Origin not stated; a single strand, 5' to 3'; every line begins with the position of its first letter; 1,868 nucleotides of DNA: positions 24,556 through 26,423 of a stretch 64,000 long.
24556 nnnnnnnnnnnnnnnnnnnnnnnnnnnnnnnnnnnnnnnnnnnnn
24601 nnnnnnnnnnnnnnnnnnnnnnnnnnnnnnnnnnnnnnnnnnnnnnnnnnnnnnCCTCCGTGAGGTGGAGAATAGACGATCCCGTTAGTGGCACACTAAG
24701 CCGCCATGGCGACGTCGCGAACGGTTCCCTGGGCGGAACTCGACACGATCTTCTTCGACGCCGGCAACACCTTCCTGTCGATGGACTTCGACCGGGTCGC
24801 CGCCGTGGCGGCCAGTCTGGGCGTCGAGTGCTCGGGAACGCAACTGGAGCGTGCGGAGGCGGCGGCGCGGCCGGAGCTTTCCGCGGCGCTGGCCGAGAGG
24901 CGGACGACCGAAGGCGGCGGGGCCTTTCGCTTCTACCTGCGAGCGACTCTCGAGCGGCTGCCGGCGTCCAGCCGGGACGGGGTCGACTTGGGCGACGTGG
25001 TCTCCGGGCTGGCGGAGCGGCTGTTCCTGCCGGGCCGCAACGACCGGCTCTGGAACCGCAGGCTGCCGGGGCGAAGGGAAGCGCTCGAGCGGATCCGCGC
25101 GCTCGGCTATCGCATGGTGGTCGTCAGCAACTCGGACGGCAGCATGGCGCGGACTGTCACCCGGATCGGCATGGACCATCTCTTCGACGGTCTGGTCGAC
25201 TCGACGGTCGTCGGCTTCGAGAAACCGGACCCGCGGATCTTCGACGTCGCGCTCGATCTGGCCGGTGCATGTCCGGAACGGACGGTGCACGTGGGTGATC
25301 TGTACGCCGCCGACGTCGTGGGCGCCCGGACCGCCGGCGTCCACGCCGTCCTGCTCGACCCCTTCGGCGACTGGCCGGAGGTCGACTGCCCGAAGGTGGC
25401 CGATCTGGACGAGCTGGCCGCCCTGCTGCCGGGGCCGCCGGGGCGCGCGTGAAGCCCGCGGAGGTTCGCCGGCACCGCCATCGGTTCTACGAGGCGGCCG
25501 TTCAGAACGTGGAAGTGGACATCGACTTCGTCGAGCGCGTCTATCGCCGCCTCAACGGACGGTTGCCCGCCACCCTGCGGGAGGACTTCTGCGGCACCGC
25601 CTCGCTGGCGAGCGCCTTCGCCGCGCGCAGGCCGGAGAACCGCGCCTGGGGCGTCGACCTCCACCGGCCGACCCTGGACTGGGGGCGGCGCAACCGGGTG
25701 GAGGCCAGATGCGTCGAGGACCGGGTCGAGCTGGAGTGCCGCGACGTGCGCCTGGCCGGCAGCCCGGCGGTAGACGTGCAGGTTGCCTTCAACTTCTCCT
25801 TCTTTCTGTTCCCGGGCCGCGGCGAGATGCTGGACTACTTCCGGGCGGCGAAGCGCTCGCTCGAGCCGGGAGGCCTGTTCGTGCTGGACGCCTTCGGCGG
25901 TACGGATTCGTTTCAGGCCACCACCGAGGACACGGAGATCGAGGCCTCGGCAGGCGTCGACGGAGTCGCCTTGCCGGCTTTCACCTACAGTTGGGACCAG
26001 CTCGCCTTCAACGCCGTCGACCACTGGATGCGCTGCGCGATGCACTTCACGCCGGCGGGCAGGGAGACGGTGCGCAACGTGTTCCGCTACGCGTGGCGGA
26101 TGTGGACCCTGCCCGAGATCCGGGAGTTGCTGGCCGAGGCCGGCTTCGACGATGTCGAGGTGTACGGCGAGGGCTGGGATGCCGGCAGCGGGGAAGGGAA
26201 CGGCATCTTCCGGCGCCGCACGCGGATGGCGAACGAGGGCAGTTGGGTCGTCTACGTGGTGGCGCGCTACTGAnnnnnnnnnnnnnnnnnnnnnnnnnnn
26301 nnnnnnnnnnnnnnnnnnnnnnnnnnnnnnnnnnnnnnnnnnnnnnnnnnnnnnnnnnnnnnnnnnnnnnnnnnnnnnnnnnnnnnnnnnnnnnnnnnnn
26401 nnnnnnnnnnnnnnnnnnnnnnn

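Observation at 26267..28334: MamK-family actin-like protein co-operonic with a membrane-anchored cell-wall amidase, outside any magnetosome context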

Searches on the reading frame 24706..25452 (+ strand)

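Call 3: search_protein_families(library=pfam, proteins=[window:24706-25452:+], max_evalue=0.01)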
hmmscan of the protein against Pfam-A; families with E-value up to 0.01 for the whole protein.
window:24706-25452:+ (248 aa): 3 families
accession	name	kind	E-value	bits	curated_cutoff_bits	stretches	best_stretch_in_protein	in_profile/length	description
PF00702.32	Hydrolase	-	1.6e-18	68.3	26.4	1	13-211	2-191/191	haloacid dehalogenase-like hydrolase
PF13419.12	HAD_2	-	2.1e-13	51.2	23.8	1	120-215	81-176/178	Haloacid dehalogenase-like hydrolase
PF13242.12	Hydrolase_like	-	1.6e-08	34.8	22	1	172-216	3-47/75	HAD-hyrolase-like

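Call 4: search_protein_families(library=ncbifam, proteins=[window:24706-25452:+], max_evalue=0.01)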
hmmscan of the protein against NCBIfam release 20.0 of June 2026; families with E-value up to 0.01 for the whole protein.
window:24706-25452:+ (248 aa): 32 families (the best 25 are shown)
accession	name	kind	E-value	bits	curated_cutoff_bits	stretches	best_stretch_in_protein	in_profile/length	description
TIGR02252.1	DREG-2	subfamily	2.6e-24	86.1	155.2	1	14-216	2-203/203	HAD hydrolase, REG-2-like, family IA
TIGR02253.1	CTE7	subfamily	1.5e-20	74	169.75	1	118-218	94-195/221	TIGR02253 family HAD-type hydrolase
TIGR02254.1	YjjG_YfnB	equivalog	2.9e-16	59.6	159.9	1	120-237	99-216/223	YjjG family noncanonical pyrimidine nucleotidase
NF053830.1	RUBPPhHalo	equivalog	9.3e-13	48.3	330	1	120-224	105-210/234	ribulose-1,5-bisphosphate 5-phosphatase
NF006976.0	PRK09449.1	equivalog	9.5e-13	48.2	183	1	119-219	96-197/225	pyrimidine 5'-nucleotidase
TIGR01454.1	AHBA_synth_RP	hypoth_equivalog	6.4e-12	45.5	246.65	1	122-215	79-172/205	AHBA synthesis associated protein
TIGR02247.1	HAD-1A3-hyp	subfamily_domain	4.4e-11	42.9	125.4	1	123-217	99-195/211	epoxide hydrolase N-terminal domain-like phosphatase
NF009695.0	PRK13222.1-2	equivalog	2.4e-09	37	225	1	120-217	96-193/226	phosphoglycolate phosphatase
TIGR01428.1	HAD_type_II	equivalog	6.1e-09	36.2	125.4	1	124-216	97-189/197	haloacid dehalogenase type II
TIGR01993.1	Pyr-5-nucltdase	equivalog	7.2e-09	35.7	142.9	1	125-216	88-182/183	pyrimidine 5'-nucleotidase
TIGR01509.1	HAD-SF-IA-v3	subfamily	9.2e-09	35.6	29.4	1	117-216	61-153/154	HAD-IA family hydrolase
TIGR01549.1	HAD-SF-IA-v1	subfamily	1.3e-08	35.4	23.3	1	131-211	73-149/149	HAD-IA family hydrolase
TIGR01449.2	PGP_bact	equivalog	1.8e-08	34.2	180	1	120-217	87-184/213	phosphoglycolate phosphatase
NF009804.0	PRK13288.1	equivalog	5.1e-08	32.7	218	1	124-214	88-178/215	pyrophosphatase PpaX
TIGR01668.1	YqeG_hyp_ppase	hypoth_equivalog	1.2e-07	31.4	89.1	1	121-219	46-137/170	YqeG family HAD IIIA-type phosphatase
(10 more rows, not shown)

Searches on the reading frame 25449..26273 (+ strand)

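Call 3: search_protein_families(library=pfam, proteins=[window:25449-26273:+], max_evalue=0.01)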
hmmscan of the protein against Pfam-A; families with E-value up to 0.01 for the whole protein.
window:25449-26273:+ (274 aa): 3 families
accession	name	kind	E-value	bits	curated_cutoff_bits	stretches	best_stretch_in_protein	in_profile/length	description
PF13649.12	Methyltransf_25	-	4.2e-06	27.8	27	1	48-142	6-97/97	Methyltransferase domain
PF08242.18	Methyltransf_12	-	1.1e-05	26.5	30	1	48-144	5-98/98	Methyltransferase domain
PF08241.18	Methyltransf_11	-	0.00041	21.4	21.2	1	48-146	5-95/95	Methyltransferase domain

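Call 4: search_protein_families(library=ncbifam, proteins=[window:25449-26273:+], max_evalue=0.01)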
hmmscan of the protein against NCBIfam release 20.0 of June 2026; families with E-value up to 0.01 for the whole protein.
window:25449-26273:+ (274 aa): 2 families
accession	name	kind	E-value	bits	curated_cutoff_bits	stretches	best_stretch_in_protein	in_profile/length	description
NF040703.1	cyclopro_CfaB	exception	1.3e-05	24.2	650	1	28-145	148-262/393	C17 cyclopropane fatty acid synthase CfaB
NF050150.1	RiPP_MTase_ApyS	equivalog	0.0018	17.5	400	1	47-105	149-209/323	RiPP biosynthesis methyltransferase ApyS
